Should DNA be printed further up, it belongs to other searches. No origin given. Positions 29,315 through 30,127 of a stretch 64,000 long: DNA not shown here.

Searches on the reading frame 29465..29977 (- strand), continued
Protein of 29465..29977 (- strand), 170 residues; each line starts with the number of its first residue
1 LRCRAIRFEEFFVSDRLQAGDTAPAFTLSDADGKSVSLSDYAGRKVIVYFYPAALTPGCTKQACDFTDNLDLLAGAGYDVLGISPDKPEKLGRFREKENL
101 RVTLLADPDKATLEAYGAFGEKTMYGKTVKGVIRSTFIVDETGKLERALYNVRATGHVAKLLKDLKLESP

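Call 41: find_encoding_contigs(protein=P0011, flank=3000, max_places=3)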
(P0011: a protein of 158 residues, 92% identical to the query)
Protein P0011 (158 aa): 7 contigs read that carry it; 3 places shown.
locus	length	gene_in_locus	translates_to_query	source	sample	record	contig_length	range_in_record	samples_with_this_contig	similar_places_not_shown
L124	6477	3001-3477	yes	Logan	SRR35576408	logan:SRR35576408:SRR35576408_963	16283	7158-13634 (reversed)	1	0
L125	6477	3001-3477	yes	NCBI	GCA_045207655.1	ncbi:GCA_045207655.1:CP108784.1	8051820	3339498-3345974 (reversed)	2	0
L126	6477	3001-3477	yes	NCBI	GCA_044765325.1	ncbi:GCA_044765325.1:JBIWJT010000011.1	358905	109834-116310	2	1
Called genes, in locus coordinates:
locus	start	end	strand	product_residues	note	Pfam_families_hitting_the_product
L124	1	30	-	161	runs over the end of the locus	PF12277:DUF3618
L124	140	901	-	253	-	PF00005:ABC_tran, PF02463:SMC_N (faint), PF13304:AAA_21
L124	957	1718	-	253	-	PF02361:CbiQ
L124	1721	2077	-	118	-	PF13190:PDGLE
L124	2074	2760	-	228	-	PF01891:CbiM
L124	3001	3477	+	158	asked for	PF00578:AhpC-TSA, PF08534:Redoxin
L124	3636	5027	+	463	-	PF00083:Sugar_tr, PF07690:MFS_1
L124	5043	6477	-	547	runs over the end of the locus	PF07969:Amidohydro_3, PF01979:Amidohydro_1 (weak)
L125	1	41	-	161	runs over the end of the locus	PF12277:DUF3618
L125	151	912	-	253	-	PF00005:ABC_tran, PF02463:SMC_N (faint), PF13304:AAA_21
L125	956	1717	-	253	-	PF02361:CbiQ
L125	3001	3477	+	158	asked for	PF00578:AhpC-TSA, PF08534:Redoxin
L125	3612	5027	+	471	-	PF00083:Sugar_tr, PF07690:MFS_1, PF13347:MFS_2 (faint), PF07690:MFS_1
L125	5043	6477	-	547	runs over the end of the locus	PF01979:Amidohydro_1 (faint), PF07969:Amidohydro_3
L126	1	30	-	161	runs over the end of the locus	PF12277:DUF3618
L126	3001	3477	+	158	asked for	PF00578:AhpC-TSA, PF08534:Redoxin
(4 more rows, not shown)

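Call 42: find_encoding_contigs(protein=P0007, flank=3000, max_places=2)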
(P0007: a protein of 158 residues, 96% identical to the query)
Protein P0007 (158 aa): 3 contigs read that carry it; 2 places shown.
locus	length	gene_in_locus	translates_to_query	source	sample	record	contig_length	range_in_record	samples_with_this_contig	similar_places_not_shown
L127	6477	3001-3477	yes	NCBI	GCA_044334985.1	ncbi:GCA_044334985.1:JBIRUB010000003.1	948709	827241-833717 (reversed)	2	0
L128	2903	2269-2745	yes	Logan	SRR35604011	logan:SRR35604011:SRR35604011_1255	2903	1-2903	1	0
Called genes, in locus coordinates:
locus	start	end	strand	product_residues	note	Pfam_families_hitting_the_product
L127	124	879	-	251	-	PF00005:ABC_tran, PF02463:SMC_N (faint), PF13304:AAA_21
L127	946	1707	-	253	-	PF02361:CbiQ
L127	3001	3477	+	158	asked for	PF00578:AhpC-TSA, PF08534:Redoxin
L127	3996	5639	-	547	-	PF07969:Amidohydro_3, PF01979:Amidohydro_1 (faint)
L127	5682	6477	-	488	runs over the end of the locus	PF02133:Transp_cyt_pur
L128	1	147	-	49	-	?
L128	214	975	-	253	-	PF02361:CbiQ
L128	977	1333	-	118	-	PF13190:PDGLE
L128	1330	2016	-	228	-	PF01891:CbiM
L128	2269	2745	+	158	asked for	PF00578:AhpC-TSA, PF08534:Redoxin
